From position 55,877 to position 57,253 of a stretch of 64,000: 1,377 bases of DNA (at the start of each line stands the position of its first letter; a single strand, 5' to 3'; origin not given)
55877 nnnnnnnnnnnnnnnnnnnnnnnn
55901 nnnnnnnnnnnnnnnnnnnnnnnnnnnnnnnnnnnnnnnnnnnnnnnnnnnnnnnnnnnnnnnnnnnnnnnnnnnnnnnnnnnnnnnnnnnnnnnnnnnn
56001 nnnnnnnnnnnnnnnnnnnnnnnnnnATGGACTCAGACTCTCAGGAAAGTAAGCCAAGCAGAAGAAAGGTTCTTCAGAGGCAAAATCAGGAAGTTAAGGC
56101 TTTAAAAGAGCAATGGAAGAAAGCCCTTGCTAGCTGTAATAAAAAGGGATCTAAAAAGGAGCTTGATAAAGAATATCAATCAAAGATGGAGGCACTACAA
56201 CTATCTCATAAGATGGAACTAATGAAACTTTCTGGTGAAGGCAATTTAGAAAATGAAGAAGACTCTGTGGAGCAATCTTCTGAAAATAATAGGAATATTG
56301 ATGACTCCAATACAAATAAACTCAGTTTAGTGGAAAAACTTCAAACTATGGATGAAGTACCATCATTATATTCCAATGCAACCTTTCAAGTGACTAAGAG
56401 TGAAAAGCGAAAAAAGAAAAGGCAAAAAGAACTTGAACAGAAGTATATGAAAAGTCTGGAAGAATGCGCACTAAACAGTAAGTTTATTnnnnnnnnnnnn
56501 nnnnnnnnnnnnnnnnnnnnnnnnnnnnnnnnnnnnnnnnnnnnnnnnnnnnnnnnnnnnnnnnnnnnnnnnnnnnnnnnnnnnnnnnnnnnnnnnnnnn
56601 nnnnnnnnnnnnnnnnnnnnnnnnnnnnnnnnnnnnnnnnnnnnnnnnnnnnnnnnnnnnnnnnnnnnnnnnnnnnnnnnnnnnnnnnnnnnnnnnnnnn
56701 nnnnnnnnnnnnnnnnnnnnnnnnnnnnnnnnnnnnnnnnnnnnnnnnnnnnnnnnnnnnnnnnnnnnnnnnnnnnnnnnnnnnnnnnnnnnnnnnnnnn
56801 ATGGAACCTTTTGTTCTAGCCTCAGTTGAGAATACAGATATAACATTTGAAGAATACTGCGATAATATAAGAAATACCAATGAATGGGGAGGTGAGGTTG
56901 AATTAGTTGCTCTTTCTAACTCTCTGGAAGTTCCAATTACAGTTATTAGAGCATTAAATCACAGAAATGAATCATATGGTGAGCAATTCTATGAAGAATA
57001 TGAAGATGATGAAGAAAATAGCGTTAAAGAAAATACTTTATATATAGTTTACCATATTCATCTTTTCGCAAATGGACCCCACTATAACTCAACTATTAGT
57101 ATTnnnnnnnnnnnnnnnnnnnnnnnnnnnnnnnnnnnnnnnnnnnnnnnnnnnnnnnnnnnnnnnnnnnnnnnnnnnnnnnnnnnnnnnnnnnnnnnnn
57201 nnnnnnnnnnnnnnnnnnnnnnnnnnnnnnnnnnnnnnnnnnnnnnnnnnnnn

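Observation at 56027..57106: OTU deubiquitinase whose catalytic Cys box lies in a 103-nt exon missed by ORF finding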

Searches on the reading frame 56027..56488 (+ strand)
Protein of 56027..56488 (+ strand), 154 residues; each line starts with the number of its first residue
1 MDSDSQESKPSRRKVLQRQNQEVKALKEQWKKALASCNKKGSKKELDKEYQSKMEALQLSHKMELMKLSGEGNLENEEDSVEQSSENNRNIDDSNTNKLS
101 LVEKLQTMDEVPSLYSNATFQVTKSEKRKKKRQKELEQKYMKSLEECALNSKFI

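Call 4: search_protein_families(library=pfam, proteins=[window:56027-56488:+], max_evalue=1)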
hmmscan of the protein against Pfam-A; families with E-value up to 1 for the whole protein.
seq(154 aa): 4 families
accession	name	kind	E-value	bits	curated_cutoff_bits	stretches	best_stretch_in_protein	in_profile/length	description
PF09093.17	Lyase_catalyt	-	0.043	13.5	25.1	1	14-129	6-119/359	Lyase, catalytic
PF18798.6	LPD3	-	0.07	13.8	27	1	89-133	37-81/114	Large polyvalent protein-associated domain 3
PF15599.11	Imm63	-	0.23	12.1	26.7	0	9-35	51-77/82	Immunity protein 63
PF04546.19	Sigma70_ner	-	0.35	11.2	29.7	1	75-154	49-128/210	Sigma-70, non-essential region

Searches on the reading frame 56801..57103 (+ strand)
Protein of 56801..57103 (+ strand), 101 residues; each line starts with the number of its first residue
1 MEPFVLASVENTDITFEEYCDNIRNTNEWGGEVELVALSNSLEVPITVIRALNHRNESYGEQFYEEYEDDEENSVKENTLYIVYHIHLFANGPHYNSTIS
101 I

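Call 4: search_protein_families(library=pfam, proteins=[window:56801-57103:+], max_evalue=1)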
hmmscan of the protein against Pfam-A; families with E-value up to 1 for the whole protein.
seq(101 aa): 5 families
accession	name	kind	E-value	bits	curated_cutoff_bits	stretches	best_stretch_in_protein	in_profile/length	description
PF02338.25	OTU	-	6.5e-16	59.4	23.3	1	11-95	55-128/128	OTU-like cysteine protease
PF10275.15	Peptidase_C65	-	0.016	15.2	24.3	1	8-85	162-234/243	Peptidase C65 Otubain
PF02910.25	Succ_DH_flav_C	-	0.12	12.7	20.8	1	33-81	52-100/130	Fumarate reductase flavoprotein C-term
PF19697.4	Atg11_middle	-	0.18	12.5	26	1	44-73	24-53/79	Atg11 middle domain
PF14659.12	Phage_int_SAM_3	-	0.19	12.5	22.6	1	61-81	3-23/58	Phage integrase, N-terminal SAM-like domain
